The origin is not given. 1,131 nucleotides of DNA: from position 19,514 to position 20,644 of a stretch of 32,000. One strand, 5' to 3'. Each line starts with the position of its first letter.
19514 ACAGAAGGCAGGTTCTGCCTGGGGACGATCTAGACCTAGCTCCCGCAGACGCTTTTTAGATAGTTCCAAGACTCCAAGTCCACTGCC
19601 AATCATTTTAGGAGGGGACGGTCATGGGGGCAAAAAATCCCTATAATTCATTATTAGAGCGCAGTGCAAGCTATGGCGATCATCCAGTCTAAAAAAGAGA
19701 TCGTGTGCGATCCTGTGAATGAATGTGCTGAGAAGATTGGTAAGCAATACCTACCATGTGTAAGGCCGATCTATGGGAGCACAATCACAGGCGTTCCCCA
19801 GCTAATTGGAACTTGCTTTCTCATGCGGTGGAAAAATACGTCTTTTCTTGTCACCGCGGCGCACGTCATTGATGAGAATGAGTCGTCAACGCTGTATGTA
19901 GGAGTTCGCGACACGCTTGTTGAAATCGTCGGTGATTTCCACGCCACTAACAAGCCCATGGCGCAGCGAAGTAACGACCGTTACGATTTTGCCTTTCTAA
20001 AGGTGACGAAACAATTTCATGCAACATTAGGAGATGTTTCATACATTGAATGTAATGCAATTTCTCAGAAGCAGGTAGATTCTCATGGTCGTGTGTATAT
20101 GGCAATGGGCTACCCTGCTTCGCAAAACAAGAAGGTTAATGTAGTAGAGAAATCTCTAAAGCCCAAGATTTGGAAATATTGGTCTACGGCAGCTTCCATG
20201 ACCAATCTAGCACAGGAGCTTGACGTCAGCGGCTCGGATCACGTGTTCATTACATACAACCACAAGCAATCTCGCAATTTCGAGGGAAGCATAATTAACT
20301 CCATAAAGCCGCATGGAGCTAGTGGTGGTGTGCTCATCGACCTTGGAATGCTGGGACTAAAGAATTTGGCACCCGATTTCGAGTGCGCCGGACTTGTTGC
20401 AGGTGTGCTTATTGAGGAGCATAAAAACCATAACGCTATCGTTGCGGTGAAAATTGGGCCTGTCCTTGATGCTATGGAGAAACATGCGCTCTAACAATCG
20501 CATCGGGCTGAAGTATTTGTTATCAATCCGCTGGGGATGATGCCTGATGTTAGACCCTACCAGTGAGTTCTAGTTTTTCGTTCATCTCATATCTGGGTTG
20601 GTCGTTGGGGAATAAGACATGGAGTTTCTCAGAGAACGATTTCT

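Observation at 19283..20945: Thioredoxin-like [2Fe-2S] ferredoxin gene apparently split by an insertion of about 1.3 kb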

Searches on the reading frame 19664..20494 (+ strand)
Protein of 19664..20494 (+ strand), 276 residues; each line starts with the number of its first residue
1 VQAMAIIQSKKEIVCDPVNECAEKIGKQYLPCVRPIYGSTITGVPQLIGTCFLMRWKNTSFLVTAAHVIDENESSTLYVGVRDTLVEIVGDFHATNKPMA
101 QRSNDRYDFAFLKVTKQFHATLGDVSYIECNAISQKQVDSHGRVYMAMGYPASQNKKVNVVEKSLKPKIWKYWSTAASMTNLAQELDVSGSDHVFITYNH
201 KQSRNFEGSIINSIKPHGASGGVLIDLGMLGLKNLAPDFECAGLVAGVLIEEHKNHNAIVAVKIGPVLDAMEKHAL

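Call 3: search_protein_families(library=pfam, proteins=[window:19664-20494:+], max_evalue=1)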
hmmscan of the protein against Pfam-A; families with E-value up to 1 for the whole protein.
window:19664-20494:+ (276 aa): 4 families
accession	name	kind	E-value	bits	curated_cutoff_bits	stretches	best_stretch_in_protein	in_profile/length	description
PF13365.12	Trypsin_2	-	2.6e-08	35.2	27.6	1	49-226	1-136/144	Trypsin-like peptidase domain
PF00089.32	Trypsin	-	0.0019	18.5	20.6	1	58-158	33-139/220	Trypsin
PF18566.7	Ldi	-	0.067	13.1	26.1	1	158-184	31-57/318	Linalool dehydratase/isomerase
PF09853.14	DUF2080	-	0.08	13.2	21.5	1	201-225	9-33/50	Putative transposon-encoded protein (DUF2080)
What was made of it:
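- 19673..20494 (+): Trypsin-like serine protease gene (273 aa, MDG2991688). It is an accessory gene with no close cyanobacterial orthologue. Pfam Trypsin_2, E=2.6e-8 (call 3).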

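Call 17: find_encoding_contigs(protein=window:19664-20494:+, flank=10000, max_places=6)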
Protein window:19664-20494:+ (276 aa): no gene with exactly this product is on record in the collection.

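Call 20: find_homologous_proteins(query=window:19664-20494:+, max_evalue=0.001)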
Query window:19664-20494:+ (276 aa): 33 proteins with E <= 0.001 among 562 candidates.
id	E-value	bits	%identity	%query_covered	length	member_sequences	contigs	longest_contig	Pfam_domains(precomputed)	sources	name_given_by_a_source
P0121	2.0e-181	619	100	99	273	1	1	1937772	PF13365.13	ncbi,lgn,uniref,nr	ncbi:serine protease [Candidatus Synechococcus calcipolaris G9]|uniref:Serine protease n=1 Tax=Candi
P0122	1.3e-71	259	47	98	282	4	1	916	-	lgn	-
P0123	3.2e-69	251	45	99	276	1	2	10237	-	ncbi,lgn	-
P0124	1.5e-67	246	44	97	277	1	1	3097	PF13365.13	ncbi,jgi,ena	-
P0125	1.6e-66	243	47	96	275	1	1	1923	PF13365.13,PF00089.33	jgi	jgi:hypothetical protein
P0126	8.8e-64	234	46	96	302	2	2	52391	PF13365.13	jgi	-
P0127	8.3e-63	230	41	98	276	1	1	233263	-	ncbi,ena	-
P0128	6.6e-57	211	41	97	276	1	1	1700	PF13365.13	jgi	jgi:hypothetical protein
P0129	5.6e-55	205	40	99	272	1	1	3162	PF13365.13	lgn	-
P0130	2.8e-54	202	41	97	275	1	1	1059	-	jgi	jgi:hypothetical protein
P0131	2.7e-52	196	40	99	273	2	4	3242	-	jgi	jgi:hypothetical protein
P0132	4.6e-52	195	40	97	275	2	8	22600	-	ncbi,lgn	-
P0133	5.1e-51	192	39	93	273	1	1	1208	-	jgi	jgi:hypothetical protein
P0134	1.2e-50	191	39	97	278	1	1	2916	-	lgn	-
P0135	2.2e-49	186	38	97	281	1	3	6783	PF13365.13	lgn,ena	-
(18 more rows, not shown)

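Call 23: find_encoding_contigs(protein=P0154, flank=10000, max_places=6)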
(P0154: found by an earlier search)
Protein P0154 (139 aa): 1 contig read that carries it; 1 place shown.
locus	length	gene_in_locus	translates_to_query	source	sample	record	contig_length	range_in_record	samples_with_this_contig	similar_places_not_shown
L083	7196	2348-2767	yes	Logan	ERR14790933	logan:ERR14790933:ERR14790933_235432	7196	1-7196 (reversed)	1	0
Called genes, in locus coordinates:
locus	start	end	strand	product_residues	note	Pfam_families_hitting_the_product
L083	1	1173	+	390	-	?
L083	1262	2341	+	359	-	PF27675:YCF81_N, PF01850:PIN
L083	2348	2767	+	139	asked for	-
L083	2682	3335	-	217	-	PF13443:HTH_26 (faint)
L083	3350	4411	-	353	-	PF00005:ABC_tran, PF13304:AAA_21 (faint), PF08402:TOBE_2 (weak)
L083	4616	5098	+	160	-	PF07681:DoxX (weak)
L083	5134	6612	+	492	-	PF00924:MS_channel_2nd, PF21082:MS_channel_3rd, PF00027:cNMP_binding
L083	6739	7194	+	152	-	?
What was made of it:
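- On Gene split by an insertion (mobile element, intron or intein) with both halves in place: The left flank continues into the ferredoxin 5' end and PIN/TRAM in L083 (call 23).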

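Call 26: find_encoding_contigs(protein=P0121, flank=10000, max_places=6)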
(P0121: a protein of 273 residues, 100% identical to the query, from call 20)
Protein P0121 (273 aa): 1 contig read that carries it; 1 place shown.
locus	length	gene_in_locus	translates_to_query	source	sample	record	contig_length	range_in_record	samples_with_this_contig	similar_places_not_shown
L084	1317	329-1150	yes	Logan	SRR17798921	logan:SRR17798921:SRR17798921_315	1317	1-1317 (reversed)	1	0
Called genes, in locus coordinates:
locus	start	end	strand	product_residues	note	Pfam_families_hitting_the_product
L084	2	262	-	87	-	?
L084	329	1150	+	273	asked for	PF13365:Trypsin_2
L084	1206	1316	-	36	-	?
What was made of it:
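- The Logan gene caller calls it as a gene (call 26).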

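Call 35: find_encoding_contigs(protein=P0123, flank=5000, max_places=3)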
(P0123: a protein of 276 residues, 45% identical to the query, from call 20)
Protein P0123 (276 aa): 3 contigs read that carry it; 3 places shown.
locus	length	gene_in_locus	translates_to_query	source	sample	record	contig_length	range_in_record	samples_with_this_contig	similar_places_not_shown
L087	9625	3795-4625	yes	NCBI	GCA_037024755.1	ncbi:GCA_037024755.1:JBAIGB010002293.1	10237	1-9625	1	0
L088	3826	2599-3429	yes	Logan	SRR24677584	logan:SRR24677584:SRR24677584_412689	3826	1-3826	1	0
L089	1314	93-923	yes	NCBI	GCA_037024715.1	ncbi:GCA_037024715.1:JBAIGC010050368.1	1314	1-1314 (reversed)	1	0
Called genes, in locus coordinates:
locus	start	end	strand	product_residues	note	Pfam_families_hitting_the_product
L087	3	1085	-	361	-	?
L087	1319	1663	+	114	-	-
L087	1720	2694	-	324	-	PF00589:Phage_integrase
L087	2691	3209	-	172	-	-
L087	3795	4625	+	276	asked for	-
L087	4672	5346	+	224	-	PF07693:KAP_NTPase (faint)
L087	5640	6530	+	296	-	-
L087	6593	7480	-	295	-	-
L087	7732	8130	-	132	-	-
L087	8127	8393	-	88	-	-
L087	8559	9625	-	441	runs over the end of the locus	PF13356:Arm-DNA-bind_3, PF22022:Phage_int_M, PF00589:Phage_integrase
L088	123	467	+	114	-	-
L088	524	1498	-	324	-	PF00589:Phage_integrase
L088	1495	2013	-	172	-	-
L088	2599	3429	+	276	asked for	-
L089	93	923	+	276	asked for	-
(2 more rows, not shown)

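Call 36: find_encoding_contigs(protein=P0127, flank=5000, max_places=3)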
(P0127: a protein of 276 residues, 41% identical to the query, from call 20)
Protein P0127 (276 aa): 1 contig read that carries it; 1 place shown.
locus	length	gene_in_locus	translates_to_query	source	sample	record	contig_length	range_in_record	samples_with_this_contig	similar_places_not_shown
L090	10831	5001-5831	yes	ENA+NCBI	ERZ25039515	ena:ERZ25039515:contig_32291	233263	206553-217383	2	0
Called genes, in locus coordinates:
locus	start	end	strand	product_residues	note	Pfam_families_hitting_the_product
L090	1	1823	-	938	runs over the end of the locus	PF00005:ABC_tran (faint), PF02463:SMC_N (faint), PF13191:AAA_16 (faint), PF13304:AAA_21 (faint), PF13555:AAA_29 (faint), PF17760:UvrA_inter, PF17755:UvrA_DNA-bind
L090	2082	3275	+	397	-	PF03435:Sacchrp_dh_NADP, PF16653:Sacchrp_dh_C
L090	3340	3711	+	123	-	PF05635:23S_rRNA_IVP, PF22296:bAvd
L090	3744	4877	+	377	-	PF00278:Orn_DAP_Arg_deC, PF02784:Orn_Arg_deC_N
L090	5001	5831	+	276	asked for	-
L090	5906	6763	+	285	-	-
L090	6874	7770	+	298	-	-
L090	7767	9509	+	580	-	PF00078:RVT_1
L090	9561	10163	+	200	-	PF00929:RNase_T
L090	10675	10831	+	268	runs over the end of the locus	PF13338:AbiEi_4 (weak)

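Call 37: search_protein_families(library=padloc, proteins=[window:19673-20494:+], max_evalue=0.1)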
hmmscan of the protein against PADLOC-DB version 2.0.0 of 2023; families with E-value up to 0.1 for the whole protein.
window:19673-20494:+ (273 aa): 4 families
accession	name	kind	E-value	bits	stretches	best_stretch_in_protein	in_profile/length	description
PDLC02959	RT-Protease_XI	-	1.4e-05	22.2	1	46-164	352-450/510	single gene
PDLC03855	LmuA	-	2.1e-05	22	1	45-153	16-114/425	-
PDLC04593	PDC-M35A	-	0.0007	17.4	1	41-117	18-96/216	-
PDLC05022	PDC-S45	-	0.014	12.4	1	44-133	37-137/293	-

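Call 38: search_protein_families(library=ncbifam, proteins=[window:19673-20494:+], max_evalue=0.1)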
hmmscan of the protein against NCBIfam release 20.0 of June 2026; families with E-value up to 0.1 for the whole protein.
window:19673-20494:+ (273 aa): 0 families

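Call 48: search_dna_similar(query=window:19673-20494:+, collection=plasmids, mode=protein, max_evalue=0.00001, max_rows=10)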
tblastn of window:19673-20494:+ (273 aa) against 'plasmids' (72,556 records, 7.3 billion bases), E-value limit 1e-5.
Records with a match: 4; places in all: 4; records where one place covers at least 80% of the query: 3.
Best place of each record, by identity: <60% 4.
By first word of the organism name: Diaphorobacter 1; Agrobacterium 1; Rhizobium 1; Enterobacteriaceae 1.
By predicted mobility (MOB-suite, as given by PLSDB): non-mobilizable 3; conjugative 1.
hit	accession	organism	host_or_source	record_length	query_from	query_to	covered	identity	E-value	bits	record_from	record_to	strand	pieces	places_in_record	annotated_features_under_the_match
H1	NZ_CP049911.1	Diaphorobacter sp. HDW4A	Hydrophilus acuminatus,single bacterial ...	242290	2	270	99%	34.8%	6e-46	171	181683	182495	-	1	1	hypothetical protein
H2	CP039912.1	Agrobacterium tumefaciens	-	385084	4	271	98%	32.2%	3e-34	137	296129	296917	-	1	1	hypothetical protein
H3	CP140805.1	Rhizobium johnstonii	Trifolium pratense,whole organism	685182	3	271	99%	31.6%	1e-38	150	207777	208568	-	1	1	hypothetical protein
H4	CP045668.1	Enterobacteriaceae bacterium Kacie_13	Bacteria culture,Stream water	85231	32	219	69%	27.2%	5e-9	64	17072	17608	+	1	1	hypothetical protein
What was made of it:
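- Closest known: Ordinary bacterial pseudogenes at rearrangement or horizontal-acquisition junctions. Same: An adjacent lower-GC accessory gene whose homologues sit in integrase-, RT- and Abi-containing neighbourhoods and on plasmids (calls 35, 36, 48).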

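Call 49: search_dna_similar(query=window:19673-20494:+, collection=phages, mode=protein, max_evalue=0.00001, max_rows=10)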
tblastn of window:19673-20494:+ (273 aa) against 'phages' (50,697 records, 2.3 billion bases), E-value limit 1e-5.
Records with a match: 1; places in all: 1; records where one place covers at least 80% of the query: 1.
Best place of each record, by identity: <60% 1.
By first word of the organism name: Bacteriophage 1.
By host as written in the record: - 1.
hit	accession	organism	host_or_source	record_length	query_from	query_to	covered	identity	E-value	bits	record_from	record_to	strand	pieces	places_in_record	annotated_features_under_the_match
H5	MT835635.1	Bacteriophage sp.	human fecal samples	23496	4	271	98%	31.0%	8e-32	129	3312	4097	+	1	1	record has no annotation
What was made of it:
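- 19673..20494 (+): Homologues sit beside integrases, a reverse transcriptase and AbiEi, and occur on proteobacterial plasmids and one phage contig (calls 35, 36, 48, 49).
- Protease is accessory. calls 20, 35, 36, 48, 49.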

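Call 54: search_protein_families(library=pfam, proteins=[P0154], max_evalue=0.1)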
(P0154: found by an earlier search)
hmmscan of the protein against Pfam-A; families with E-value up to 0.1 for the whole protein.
P0154 (139 aa): 1 family
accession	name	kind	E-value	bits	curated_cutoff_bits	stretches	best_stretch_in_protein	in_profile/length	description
PF01257.25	2Fe-2S_thioredx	-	0.036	14.4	24.8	1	61-104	102-143/145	Thioredoxin-like [2Fe-2S] ferredoxin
